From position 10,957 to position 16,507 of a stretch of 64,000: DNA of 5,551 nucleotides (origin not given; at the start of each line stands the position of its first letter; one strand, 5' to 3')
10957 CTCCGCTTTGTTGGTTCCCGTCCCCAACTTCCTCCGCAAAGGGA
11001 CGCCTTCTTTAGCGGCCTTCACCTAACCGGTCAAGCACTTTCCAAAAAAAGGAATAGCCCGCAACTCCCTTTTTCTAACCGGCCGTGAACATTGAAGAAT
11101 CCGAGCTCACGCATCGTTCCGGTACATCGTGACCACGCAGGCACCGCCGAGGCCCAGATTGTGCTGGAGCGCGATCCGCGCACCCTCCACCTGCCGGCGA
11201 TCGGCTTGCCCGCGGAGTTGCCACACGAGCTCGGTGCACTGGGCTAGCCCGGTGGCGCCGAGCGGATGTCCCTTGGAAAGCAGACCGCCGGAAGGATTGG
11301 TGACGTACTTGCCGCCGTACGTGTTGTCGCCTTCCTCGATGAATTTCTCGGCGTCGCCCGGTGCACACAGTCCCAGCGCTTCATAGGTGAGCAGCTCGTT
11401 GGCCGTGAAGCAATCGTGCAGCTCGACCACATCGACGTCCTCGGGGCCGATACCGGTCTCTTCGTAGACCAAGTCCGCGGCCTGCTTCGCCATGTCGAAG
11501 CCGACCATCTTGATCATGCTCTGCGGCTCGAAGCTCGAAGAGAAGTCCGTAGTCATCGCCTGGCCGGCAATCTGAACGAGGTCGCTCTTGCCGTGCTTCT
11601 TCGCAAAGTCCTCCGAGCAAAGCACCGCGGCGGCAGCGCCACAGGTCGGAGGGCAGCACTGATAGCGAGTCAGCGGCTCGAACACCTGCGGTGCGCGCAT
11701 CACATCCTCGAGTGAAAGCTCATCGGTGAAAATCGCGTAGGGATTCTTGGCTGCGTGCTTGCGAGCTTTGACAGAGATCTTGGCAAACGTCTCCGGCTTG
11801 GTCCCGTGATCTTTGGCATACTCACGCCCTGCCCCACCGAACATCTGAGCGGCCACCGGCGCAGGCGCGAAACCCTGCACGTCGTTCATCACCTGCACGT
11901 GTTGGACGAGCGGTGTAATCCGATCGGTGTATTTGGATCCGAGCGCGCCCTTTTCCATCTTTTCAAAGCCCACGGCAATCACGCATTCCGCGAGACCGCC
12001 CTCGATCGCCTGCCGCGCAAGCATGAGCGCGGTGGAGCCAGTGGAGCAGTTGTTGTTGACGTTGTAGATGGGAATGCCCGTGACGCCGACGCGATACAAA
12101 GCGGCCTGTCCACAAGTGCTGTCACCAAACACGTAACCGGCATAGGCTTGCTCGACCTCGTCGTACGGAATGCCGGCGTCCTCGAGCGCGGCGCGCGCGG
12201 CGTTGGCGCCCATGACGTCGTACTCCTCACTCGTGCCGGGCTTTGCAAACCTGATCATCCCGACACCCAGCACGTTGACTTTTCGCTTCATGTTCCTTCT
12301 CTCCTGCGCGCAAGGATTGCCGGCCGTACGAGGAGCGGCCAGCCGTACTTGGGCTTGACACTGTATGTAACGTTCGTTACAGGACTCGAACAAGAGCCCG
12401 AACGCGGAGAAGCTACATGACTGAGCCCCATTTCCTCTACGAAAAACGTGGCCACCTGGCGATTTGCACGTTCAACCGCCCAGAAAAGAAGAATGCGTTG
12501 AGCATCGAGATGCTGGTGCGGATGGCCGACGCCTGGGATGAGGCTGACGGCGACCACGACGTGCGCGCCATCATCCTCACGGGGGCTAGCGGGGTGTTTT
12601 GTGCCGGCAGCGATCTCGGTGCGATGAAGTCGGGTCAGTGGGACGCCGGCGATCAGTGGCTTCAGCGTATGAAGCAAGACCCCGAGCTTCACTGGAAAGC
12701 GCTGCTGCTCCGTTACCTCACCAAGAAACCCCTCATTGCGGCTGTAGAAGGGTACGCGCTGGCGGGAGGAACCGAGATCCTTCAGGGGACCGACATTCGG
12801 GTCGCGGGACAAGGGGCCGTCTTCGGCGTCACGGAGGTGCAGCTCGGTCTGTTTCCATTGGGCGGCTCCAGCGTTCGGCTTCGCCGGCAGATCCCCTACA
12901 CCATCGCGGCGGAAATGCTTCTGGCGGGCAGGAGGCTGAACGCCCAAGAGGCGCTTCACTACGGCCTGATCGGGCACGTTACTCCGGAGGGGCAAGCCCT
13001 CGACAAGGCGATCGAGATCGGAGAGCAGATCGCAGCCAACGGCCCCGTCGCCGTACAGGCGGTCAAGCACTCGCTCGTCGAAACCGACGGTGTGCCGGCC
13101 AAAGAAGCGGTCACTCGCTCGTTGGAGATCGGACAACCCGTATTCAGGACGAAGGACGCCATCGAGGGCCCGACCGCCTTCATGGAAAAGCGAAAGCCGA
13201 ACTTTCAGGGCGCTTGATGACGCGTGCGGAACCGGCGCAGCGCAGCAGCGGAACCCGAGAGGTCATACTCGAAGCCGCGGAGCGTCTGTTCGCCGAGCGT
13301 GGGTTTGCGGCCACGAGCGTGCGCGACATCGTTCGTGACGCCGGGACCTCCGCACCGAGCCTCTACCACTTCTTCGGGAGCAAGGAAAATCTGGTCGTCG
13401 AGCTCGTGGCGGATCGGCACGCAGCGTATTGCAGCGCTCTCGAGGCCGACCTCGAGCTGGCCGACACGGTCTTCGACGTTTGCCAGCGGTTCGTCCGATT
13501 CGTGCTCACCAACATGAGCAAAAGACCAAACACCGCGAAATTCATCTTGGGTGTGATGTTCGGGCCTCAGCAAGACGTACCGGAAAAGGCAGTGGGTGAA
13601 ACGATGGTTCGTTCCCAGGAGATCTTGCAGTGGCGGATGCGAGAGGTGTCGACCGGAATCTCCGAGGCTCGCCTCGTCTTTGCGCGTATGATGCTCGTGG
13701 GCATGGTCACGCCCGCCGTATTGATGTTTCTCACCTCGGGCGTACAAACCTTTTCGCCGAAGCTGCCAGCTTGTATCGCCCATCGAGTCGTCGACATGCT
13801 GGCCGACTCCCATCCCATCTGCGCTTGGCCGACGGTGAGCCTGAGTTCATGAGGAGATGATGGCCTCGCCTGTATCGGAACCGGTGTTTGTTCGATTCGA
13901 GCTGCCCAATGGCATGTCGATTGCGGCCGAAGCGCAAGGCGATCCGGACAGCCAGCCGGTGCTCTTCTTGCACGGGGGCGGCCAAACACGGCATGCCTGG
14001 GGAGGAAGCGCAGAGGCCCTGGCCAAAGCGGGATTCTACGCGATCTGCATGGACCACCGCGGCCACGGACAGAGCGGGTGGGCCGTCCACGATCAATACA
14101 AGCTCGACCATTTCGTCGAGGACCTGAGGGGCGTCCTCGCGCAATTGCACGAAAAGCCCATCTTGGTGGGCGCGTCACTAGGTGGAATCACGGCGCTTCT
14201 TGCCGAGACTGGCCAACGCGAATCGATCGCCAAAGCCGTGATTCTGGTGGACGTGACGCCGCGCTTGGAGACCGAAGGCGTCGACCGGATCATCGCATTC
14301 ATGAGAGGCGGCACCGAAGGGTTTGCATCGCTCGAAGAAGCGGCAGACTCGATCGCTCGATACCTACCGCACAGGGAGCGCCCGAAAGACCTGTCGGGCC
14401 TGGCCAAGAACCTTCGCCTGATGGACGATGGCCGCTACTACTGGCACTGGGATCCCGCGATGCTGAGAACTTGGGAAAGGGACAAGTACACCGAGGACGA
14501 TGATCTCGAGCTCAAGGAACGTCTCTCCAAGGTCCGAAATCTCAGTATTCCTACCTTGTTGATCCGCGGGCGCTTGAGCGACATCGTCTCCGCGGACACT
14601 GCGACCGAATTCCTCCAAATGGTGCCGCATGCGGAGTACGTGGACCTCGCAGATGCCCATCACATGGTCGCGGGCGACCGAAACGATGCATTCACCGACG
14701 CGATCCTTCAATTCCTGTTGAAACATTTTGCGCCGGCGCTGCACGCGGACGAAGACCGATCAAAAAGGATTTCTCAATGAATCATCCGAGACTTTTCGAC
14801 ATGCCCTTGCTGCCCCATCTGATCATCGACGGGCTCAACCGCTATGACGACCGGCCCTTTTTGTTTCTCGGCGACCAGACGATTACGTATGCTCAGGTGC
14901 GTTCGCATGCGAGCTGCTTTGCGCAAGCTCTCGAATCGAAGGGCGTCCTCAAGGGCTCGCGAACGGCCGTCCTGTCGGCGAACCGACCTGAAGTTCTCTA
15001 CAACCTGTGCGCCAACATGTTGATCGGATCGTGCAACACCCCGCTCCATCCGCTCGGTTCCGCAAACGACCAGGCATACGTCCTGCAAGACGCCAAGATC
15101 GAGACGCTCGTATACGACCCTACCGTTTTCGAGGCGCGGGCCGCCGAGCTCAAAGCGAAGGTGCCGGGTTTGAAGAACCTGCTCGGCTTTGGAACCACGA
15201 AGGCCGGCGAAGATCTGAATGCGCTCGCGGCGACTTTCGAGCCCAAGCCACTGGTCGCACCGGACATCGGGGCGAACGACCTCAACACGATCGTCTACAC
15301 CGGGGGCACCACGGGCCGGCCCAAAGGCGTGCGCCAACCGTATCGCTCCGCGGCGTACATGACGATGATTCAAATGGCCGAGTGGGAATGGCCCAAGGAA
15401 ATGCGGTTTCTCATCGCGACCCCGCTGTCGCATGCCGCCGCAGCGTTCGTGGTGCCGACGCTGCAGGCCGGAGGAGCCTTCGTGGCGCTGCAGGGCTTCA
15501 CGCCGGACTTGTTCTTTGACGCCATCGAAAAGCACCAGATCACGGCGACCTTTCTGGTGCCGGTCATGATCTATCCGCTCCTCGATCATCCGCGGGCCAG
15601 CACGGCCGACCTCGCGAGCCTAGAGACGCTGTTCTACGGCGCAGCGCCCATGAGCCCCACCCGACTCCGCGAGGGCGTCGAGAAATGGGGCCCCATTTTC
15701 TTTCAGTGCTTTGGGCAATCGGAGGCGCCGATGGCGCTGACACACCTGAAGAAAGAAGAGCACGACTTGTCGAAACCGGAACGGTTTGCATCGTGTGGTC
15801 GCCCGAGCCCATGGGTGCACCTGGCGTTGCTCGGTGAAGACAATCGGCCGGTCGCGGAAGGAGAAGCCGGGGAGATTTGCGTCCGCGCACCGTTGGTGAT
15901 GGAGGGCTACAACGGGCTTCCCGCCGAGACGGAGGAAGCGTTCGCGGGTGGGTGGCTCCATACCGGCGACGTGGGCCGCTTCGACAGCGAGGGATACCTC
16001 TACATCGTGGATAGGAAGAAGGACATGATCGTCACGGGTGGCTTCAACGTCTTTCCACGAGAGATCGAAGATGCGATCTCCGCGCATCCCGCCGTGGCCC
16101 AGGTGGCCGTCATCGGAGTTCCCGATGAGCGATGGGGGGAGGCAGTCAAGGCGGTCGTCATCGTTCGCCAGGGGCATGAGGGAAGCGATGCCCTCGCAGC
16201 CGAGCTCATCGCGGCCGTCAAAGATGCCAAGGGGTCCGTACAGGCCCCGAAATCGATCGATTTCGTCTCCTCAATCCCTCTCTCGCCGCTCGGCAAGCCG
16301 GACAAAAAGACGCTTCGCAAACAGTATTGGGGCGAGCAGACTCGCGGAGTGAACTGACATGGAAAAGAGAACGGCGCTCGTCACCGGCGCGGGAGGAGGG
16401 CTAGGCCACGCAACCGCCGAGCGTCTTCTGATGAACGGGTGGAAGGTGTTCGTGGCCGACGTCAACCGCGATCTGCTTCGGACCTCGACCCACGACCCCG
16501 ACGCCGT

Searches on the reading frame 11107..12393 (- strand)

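Call 6: search_protein_families(library=pfam, proteins=[window:11107-12393:-], max_evalue=0.001)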
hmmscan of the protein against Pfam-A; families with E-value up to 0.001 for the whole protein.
window:11107-12393:- (428 aa): 5 families
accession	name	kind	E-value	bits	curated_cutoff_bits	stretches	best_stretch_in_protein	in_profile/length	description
PF22691.2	Thiolase_C_1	-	8.6e-38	129.7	28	1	295-417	14-134/144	Thiolase C-terminal domain-like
PF00108.29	Thiolase_N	-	2.9e-20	73.2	26.4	1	57-262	22-260/260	Thiolase, N-terminal domain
PF02803.24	Thiolase_C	-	9.1e-12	45.1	27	1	304-396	26-100/123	Thiolase, C-terminal domain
PF00109.32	ketoacyl-synt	-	1.5e-05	25.2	20.8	0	100-146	159-204/252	Beta-ketoacyl synthase, N-terminal domain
PF07451.17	SpoVAD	-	0.00066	19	22.1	0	61-141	54-131/329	Stage V sporulation protein AD (SpoVAD)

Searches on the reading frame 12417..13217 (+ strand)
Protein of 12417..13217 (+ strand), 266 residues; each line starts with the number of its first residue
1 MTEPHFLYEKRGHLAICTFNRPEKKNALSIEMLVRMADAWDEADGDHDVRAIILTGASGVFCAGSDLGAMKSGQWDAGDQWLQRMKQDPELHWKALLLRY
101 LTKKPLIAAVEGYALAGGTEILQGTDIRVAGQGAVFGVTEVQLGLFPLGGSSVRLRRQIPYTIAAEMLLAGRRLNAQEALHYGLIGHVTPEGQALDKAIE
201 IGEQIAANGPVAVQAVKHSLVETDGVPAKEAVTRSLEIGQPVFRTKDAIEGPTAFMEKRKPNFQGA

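Call 6: search_protein_families(library=pfam, proteins=[window:12417-13217:+], max_evalue=0.001)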
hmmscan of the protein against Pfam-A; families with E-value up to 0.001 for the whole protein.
window:12417-13217:+ (266 aa): 2 families
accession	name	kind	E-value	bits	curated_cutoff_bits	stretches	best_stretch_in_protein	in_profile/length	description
PF00378.25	ECH_1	-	1.9e-57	194.9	27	1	12-265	4-250/251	Enoyl-CoA hydratase/isomerase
PF16113.10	ECH_2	-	4.2e-31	109.1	27.2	1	15-193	2-176/335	Enoyl-CoA hydratase/isomerase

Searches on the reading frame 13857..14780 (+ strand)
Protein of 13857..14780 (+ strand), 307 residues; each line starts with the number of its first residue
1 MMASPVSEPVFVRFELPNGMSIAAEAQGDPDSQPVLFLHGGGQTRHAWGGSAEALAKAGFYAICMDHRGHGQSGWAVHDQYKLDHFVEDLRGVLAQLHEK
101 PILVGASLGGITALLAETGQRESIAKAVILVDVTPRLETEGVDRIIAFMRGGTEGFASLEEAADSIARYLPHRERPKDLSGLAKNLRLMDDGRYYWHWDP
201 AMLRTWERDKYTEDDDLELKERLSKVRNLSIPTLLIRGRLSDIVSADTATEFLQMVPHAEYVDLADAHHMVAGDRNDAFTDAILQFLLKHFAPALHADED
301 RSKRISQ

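Call 6: search_protein_families(library=pfam, proteins=[window:13857-14780:+], max_evalue=0.001)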
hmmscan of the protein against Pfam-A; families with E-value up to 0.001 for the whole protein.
window:13857-14780:+ (307 aa): 3 families
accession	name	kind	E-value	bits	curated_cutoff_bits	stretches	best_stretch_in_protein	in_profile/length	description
PF00561.26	Abhydrolase_1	-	4.3e-21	76.1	25.8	1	34-271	2-240/245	alpha/beta hydrolase fold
PF12697.13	Abhydrolase_6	-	1.5e-17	65.4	26.3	1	35-281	1-216/217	Alpha/beta hydrolase family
PF12146.15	Hydrolase_4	-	1.8e-16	60.6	27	1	34-275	6-238/239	Serine aminopeptidase, S33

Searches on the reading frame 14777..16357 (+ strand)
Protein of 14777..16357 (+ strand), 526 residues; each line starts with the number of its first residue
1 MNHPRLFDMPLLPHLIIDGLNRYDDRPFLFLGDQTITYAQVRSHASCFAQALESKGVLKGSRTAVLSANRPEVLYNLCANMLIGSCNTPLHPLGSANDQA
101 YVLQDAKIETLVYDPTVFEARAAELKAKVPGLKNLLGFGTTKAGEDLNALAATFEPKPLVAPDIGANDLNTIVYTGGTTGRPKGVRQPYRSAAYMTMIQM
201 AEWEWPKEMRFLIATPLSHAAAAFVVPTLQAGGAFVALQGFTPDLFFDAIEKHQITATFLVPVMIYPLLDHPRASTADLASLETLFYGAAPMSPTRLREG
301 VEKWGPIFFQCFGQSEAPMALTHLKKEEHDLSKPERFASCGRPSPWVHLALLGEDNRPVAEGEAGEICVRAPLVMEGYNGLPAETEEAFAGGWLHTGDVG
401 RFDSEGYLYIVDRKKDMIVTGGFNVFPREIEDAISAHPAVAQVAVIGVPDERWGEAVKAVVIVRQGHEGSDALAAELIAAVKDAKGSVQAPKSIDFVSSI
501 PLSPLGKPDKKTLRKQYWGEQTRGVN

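Call 6: search_protein_families(library=pfam, proteins=[window:14777-16357:+], max_evalue=0.001)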
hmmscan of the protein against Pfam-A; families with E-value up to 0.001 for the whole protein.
window:14777-16357:+ (526 aa): 2 families
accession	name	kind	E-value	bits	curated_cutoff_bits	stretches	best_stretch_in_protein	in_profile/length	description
PF00501.34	AMP-binding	-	7e-67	226.3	29.9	1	21-378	6-383/384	AMP-binding enzyme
PF13193.12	AMP-binding_C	-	1.7e-19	70.9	24.5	1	429-507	1-76/76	AMP-binding enzyme C-terminal domain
